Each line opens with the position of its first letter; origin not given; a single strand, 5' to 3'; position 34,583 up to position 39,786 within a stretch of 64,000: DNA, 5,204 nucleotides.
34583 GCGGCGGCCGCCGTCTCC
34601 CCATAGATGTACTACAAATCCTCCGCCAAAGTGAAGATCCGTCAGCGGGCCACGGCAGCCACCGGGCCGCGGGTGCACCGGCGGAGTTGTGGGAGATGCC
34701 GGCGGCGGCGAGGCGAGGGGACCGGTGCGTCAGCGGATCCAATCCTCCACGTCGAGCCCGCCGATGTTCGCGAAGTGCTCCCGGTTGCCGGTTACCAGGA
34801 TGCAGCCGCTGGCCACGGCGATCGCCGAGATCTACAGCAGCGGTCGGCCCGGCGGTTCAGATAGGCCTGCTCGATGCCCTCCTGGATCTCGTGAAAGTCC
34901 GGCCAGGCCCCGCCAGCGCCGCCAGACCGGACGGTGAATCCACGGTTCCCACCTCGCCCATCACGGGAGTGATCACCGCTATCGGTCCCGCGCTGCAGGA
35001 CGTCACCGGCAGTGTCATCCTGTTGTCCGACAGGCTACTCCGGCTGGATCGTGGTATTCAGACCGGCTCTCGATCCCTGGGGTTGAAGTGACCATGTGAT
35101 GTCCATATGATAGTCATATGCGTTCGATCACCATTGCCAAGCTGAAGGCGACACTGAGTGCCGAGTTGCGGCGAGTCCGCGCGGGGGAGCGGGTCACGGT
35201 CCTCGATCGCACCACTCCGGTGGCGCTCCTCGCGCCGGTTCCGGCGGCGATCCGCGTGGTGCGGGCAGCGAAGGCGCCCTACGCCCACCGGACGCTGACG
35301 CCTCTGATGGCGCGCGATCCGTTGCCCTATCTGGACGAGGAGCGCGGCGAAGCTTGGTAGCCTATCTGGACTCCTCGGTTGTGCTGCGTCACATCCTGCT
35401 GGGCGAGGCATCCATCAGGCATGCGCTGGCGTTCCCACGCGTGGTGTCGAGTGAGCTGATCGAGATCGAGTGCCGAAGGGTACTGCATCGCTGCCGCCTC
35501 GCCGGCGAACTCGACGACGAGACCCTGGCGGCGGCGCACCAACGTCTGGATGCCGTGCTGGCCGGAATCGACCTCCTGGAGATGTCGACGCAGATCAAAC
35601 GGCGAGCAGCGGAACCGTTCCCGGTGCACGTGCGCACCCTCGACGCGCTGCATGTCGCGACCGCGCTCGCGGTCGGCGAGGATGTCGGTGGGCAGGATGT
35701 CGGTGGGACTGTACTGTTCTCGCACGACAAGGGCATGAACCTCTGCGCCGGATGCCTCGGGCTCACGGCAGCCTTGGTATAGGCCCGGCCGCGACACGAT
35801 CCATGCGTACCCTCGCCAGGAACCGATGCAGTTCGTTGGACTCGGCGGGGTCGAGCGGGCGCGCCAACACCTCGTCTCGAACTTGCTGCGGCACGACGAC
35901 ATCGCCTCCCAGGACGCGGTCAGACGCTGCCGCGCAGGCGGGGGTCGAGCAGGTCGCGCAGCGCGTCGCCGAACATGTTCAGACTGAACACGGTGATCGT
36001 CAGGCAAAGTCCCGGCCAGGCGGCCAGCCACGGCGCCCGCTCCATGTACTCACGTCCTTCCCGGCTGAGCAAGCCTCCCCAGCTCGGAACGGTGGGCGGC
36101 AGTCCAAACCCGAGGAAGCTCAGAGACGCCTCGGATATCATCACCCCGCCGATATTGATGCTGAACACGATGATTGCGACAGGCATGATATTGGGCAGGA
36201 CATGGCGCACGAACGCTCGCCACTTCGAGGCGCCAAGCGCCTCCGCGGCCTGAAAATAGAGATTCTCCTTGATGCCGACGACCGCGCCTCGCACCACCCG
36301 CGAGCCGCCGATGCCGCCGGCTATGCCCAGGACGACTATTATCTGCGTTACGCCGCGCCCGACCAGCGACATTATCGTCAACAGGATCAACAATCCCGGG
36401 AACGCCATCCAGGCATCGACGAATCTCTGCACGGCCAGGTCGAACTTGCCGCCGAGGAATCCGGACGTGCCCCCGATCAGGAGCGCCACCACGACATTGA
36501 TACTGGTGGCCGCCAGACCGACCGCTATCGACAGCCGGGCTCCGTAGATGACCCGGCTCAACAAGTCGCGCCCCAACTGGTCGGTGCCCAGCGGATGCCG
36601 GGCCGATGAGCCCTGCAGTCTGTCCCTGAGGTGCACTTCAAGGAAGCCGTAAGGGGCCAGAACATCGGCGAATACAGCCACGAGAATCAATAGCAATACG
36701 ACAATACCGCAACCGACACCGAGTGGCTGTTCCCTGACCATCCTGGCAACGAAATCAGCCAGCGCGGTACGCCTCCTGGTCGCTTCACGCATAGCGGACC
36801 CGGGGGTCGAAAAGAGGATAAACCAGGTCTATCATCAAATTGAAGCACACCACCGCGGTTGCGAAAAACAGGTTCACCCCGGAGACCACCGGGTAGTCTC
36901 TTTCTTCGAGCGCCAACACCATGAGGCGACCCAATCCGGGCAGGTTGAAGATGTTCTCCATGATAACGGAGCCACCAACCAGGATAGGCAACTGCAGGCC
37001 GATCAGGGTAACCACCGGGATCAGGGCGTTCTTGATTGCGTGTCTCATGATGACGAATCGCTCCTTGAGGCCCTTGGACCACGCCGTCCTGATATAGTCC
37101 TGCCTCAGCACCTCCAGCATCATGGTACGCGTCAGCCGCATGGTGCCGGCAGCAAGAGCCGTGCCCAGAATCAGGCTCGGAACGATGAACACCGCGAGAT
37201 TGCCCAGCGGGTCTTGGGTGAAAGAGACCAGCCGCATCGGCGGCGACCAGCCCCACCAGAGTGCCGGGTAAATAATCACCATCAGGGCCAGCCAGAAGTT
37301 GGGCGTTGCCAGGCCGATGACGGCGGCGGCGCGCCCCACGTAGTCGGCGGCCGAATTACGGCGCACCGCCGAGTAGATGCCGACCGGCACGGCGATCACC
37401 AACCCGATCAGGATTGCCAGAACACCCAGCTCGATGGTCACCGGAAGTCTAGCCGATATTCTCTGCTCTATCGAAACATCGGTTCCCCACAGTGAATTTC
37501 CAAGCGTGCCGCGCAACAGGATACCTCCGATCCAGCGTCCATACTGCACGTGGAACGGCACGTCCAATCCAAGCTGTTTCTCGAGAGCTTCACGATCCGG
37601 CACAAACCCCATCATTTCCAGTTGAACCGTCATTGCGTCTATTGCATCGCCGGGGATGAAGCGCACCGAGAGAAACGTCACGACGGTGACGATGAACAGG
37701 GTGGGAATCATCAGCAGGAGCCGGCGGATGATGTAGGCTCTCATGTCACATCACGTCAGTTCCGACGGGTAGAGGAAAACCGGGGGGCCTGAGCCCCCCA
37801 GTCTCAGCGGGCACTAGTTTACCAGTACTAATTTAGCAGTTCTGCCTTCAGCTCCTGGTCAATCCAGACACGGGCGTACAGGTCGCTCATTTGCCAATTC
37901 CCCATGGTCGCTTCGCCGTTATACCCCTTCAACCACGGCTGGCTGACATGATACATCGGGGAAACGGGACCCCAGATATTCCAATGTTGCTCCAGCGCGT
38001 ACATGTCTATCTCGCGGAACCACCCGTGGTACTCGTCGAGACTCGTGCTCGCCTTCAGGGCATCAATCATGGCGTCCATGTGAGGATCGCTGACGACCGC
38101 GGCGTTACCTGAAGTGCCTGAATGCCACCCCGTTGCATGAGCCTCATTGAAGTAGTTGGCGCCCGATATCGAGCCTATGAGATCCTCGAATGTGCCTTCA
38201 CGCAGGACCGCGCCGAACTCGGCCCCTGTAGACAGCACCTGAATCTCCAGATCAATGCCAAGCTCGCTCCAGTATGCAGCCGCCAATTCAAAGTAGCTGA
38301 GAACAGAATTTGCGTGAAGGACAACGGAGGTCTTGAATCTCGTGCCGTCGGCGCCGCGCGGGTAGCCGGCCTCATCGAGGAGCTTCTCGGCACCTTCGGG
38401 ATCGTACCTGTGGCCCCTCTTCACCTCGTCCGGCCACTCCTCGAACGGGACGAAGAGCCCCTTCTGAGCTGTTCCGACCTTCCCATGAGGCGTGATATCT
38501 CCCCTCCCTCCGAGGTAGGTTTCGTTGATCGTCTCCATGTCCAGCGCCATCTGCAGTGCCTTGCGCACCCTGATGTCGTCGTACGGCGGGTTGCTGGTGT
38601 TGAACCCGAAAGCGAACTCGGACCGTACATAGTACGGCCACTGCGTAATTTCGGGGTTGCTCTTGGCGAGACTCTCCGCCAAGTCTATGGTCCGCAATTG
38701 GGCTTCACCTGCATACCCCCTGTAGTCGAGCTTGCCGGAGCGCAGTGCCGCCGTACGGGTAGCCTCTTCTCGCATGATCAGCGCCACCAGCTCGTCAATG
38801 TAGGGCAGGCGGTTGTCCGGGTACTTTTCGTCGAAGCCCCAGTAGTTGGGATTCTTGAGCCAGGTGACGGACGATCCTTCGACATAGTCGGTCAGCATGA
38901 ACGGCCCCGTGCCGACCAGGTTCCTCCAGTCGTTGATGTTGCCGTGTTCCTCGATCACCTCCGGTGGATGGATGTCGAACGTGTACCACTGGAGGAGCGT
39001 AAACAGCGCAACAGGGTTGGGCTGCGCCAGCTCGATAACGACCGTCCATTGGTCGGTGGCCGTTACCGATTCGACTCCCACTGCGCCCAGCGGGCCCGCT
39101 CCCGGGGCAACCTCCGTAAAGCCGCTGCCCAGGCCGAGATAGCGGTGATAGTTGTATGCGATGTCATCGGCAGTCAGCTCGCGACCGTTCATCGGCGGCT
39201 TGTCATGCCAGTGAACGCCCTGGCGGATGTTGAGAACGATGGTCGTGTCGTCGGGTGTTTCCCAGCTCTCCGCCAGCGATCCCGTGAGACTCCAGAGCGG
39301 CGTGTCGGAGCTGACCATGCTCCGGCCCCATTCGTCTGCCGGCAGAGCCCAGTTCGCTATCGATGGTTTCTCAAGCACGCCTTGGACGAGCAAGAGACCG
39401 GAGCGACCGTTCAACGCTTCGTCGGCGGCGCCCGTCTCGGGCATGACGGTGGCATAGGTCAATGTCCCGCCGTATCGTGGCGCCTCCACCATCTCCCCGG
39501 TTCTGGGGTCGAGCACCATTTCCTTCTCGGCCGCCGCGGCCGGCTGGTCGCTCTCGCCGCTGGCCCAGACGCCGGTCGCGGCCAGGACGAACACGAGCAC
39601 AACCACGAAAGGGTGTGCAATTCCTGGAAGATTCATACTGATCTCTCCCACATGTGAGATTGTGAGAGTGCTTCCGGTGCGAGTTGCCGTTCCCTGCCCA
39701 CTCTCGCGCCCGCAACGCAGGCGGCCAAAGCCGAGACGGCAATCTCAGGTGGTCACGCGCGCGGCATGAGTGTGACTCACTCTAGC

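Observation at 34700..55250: A 20-kb toxin-antitoxin graveyard: at least 11 TA loci plus many broken copies, recombined with paralogous dppBC cassettes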

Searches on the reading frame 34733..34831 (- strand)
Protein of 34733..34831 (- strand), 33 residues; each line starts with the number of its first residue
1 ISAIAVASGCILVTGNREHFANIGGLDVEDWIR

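Call 59: search_solved_structures(query=window:34733-34831:-, max_evalue=10, show_alignments=3)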
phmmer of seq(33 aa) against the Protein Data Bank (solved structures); distinct sequences matched with E-value up to 10: 7.
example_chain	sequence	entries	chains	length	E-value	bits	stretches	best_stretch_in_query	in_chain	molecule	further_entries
9h6a_A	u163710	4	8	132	0.0025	21.1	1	5-31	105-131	tRNA(fMet)-specific endonuclease VapC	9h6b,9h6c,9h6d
3tnd_A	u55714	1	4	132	0.0071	19.7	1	5-31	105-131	tRNA(fMet)-specific endonuclease VapC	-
5ecw_A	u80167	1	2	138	0.0072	19.7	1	5-31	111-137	tRNA(fMet)-specific endonuclease VapC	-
5ed0_A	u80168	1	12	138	0.0077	19.6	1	5-31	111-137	tRNA(fMet)-specific endonuclease VapC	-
5ecd_A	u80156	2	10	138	0.0077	19.6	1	5-31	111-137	tRNA(fMet)-specific endonuclease VapC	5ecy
6sd6_C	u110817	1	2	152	0.0085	19.5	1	5-31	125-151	tRNA(fMet)-specific endonuclease VapC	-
6ifc_A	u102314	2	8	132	0.099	16.3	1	5-31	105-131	tRNA(fMet)-specific endonuclease VapC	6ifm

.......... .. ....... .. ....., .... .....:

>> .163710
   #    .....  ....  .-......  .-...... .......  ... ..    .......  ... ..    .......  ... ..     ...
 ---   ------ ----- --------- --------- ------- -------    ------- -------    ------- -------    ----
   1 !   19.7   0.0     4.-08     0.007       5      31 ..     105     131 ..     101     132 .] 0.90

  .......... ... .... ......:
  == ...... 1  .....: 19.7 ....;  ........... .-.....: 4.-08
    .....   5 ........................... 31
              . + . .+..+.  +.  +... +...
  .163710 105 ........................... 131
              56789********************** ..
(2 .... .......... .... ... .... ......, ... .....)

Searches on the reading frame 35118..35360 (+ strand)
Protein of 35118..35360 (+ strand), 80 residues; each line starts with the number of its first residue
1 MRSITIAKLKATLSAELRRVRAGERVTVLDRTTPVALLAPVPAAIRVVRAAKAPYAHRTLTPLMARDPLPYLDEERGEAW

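Call 28: search_protein_families(library=ncbifam, max_evalue=0.01, proteins=[window:35118-35360:+])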
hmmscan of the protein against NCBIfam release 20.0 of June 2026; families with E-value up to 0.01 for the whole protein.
window:35118-35360:+ (80 aa): 1 family
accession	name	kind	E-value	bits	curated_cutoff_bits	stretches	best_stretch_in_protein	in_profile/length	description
TIGR01552.1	phd_fam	subfamily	0.0033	16.7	20.8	1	3-40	1-38/53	type II toxin-antitoxin system prevent-host-death family antitoxin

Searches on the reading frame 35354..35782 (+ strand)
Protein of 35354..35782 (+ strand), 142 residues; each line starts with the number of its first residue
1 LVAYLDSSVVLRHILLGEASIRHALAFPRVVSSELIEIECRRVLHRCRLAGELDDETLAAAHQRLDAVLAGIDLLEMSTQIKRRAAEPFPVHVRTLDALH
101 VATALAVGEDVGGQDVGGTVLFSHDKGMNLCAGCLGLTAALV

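Call 51: search_protein_families(library=padloc, max_evalue=0.001, proteins=[window:35354-35782:+])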
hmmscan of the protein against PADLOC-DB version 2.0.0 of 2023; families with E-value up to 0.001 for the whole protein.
window:35354-35782:+ (142 aa): 0 families

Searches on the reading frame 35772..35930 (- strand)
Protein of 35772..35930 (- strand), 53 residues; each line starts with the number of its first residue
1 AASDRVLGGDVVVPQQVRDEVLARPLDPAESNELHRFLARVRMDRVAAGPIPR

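Call 35: search_protein_families(library=pfam, max_evalue=1, proteins=[window:35772-35930:-])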
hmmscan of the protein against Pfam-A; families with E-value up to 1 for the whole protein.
seq(53 aa): 0 families

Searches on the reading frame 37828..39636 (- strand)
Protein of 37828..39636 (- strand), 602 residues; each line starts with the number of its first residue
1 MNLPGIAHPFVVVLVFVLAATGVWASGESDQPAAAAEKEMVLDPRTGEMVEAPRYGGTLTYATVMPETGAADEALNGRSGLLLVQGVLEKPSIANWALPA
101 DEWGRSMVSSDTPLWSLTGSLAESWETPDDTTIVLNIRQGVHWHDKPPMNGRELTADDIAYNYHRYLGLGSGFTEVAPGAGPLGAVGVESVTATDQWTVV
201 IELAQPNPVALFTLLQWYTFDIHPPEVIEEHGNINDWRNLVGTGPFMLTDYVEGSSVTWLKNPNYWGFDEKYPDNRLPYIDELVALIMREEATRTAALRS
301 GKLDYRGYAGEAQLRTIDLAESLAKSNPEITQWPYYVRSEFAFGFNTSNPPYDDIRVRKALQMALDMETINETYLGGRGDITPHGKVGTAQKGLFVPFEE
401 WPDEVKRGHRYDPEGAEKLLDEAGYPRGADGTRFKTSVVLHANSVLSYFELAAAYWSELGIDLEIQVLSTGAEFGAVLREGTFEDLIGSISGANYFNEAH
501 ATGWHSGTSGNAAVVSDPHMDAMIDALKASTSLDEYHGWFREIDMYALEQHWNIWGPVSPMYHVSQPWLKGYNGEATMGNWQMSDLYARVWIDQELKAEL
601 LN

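Call 16: find_related_loci(query=window:37828-39636:-, collection=genome_contigs, flank=10000)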
Query window:37828-39636:- (602 aa) in genome_contigs; peptide patterns used: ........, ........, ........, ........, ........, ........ (x = any residue, [..] = any of these).
172 stretches matched a pattern; 146 encode a relative of the query (tblastn E <= 1e-3); the best 80 are kept; 75 distinct loci.
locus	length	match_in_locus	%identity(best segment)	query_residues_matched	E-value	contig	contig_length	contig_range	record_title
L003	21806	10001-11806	96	1-602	0e+0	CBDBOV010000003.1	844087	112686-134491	MAG: Spirochaetia bacterium isolate 68d78d2d-8fbf-4242-a4cd-80a334438824 genome assembly, contig: contig_3, whole genome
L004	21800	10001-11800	91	1-600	0e+0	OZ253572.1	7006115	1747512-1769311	MAG: Spirochaetia bacterium isolate 72bb51b6-cb5f-447a-8604-6b23f49a98cc genome assembly, chromosome: 1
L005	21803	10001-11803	70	1-600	0e+0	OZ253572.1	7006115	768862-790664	MAG: Spirochaetia bacterium isolate 72bb51b6-cb5f-447a-8604-6b23f49a98cc genome assembly, chromosome: 1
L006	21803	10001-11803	68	1-602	0e+0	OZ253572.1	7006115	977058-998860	MAG: Spirochaetia bacterium isolate 72bb51b6-cb5f-447a-8604-6b23f49a98cc genome assembly, chromosome: 1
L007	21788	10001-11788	64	6-602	0e+0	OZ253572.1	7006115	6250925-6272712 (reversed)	MAG: Spirochaetia bacterium isolate 72bb51b6-cb5f-447a-8604-6b23f49a98cc genome assembly, chromosome: 1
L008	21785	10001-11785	60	6-600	0e+0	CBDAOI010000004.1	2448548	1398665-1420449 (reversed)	MAG: Spirochaetia bacterium isolate d3bce0ab-2dc1-46b8-a379-b64c181c762d genome assembly, contig: contig_4, whole genome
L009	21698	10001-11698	51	32-600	0e+0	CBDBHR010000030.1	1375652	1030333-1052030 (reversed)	MAG: bacterium isolate 2d38f53d-f68d-4995-9e7e-b4655ca317ad genome assembly, contig: contig_30, whole genome shotgun seq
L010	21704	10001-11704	51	30-600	0e+0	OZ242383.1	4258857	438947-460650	MAG: bacterium isolate f65e47f9-4bf7-4a54-ade9-3bd2c102e67f genome assembly, chromosome: 1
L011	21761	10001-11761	51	6-600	0e+0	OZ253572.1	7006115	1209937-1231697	MAG: Spirochaetia bacterium isolate 72bb51b6-cb5f-447a-8604-6b23f49a98cc genome assembly, chromosome: 1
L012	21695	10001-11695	51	33-600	0e+0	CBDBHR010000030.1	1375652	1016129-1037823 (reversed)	MAG: bacterium isolate 2d38f53d-f68d-4995-9e7e-b4655ca317ad genome assembly, contig: contig_30, whole genome shotgun seq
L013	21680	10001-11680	52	36-600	0e+0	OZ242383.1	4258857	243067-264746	MAG: bacterium isolate f65e47f9-4bf7-4a54-ade9-3bd2c102e67f genome assembly, chromosome: 1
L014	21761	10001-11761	51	12-600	0e+0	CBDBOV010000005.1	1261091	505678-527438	MAG: Spirochaetia bacterium isolate 68d78d2d-8fbf-4242-a4cd-80a334438824 genome assembly, contig: contig_5, whole genome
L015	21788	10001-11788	50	1-600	0e+0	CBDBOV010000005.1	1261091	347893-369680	MAG: Spirochaetia bacterium isolate 68d78d2d-8fbf-4242-a4cd-80a334438824 genome assembly, contig: contig_5, whole genome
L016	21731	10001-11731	52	12-600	0e+0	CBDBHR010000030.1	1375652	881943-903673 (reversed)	MAG: bacterium isolate 2d38f53d-f68d-4995-9e7e-b4655ca317ad genome assembly, contig: contig_30, whole genome shotgun seq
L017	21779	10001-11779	50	10-597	8e-180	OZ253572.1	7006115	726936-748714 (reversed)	MAG: Spirochaetia bacterium isolate 72bb51b6-cb5f-447a-8604-6b23f49a98cc genome assembly, chromosome: 1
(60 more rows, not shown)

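Call 35: search_protein_families(library=pfam, max_evalue=1, proteins=[L003:7925-9265:+, L004:13890-15524:+, L004:15517-16647:+])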
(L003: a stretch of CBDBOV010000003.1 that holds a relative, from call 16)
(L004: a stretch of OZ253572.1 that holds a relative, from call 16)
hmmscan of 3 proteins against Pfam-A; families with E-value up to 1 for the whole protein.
L003:7925-9265:+ (446 aa): 7 families
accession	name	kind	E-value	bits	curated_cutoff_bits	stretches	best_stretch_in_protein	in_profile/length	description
PF13173.12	AAA_14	-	4.5e-22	78.9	27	1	29-162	2-129/129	AAA domain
PF13635.12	DUF4143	-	9.8e-09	35.6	28.1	1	227-389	1-160/160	Domain of unknown function (DUF4143)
PF13191.12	AAA_16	-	7.2e-05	23.8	32.6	1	24-56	17-51/167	AAA ATPase domain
PF13401.12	AAA_22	-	0.0033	18.2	27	1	28-105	4-94/130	AAA domain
PF13479.12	AAA_24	-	0.01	16.1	27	1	30-107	3-76/195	AAA domain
PF25201.1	nSTAND6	-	0.024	15.1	27.7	1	22-55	11-44/148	Novel STAND NTPase 6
PF18381.7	YcaO_C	-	0.13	12.6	26.1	1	223-257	111-145/172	YcaO cyclodehydratase C-terminal domain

L004:13890-15524:+ (544 aa): 3 families
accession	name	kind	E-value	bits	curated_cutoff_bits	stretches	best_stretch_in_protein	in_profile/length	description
PF09820.16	AAA-ATPase_like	-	6.9e-63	212.5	26.1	1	30-226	1-201/201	Predicted AAA-ATPase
PF08011.17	PDDEXK_9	-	3.9e-19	69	25.5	1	446-537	2-103/105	PD-(D/E)XK nuclease superfamily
PF20168.4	PDS5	-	0.31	9.2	27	0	383-438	160-214/1053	Sister chromatid cohesion protein PDS5 protein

L004:15517-16647:+ (376 aa): 2 families
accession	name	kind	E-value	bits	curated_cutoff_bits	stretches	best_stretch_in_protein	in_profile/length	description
PF02668.22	TauD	-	6.6e-21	75.8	27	1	70-367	22-264/267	Taurine catabolism dioxygenase TauD, TfdA family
PF16172.10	DOCK_N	-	0.16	11.4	27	1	138-190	111-159/387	DOCK N-terminus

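Call 46: find_related_loci(query=window:37828-39636:-, collection=metagenome_contigs, flank=10000)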
Query window:37828-39636:- (602 aa) in metagenome_contigs; peptide patterns used: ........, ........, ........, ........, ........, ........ (x = any residue, [..] = any of these).
81 stretches matched a pattern; 29 encode a relative of the query (tblastn E <= 1e-3); 29 distinct loci.
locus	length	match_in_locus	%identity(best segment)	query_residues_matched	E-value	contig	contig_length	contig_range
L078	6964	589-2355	49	1-600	3e-174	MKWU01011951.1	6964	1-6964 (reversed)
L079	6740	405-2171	49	1-600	2e-174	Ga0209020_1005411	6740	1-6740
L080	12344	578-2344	49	1-600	3e-173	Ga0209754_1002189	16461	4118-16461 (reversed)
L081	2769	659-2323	51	39-600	1e-179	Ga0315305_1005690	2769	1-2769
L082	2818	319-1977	47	41-600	5e-178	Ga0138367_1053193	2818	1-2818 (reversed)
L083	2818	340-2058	45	11-600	2e-174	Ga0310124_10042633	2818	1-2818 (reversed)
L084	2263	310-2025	47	11-600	4e-175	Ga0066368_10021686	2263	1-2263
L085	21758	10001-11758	48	12-600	1e-162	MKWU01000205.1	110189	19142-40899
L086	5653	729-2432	46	11-601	7e-162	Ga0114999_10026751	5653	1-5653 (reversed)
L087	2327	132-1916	46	1-597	3e-169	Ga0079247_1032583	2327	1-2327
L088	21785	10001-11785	48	18-598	4e-157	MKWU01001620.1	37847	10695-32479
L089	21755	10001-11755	47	10-600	1e-156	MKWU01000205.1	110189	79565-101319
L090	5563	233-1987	47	10-600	1e-158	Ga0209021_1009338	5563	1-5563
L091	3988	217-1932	46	11-600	2e-157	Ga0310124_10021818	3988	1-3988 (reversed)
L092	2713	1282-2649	52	12-467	9e-147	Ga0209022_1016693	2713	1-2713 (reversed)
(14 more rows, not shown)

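Call 52: search_protein_families(library=pfam, max_evalue=0.001, proteins=[L003:14025-16808:-])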
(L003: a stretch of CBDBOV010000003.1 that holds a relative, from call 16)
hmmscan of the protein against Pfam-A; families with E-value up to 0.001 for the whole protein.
L003:14025-16808:- (927 aa): 1 family
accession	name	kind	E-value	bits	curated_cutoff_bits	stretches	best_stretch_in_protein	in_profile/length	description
PF01844.29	HNH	-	0.00043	20.8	21.4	0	877-913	3-43/47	HNH endonuclease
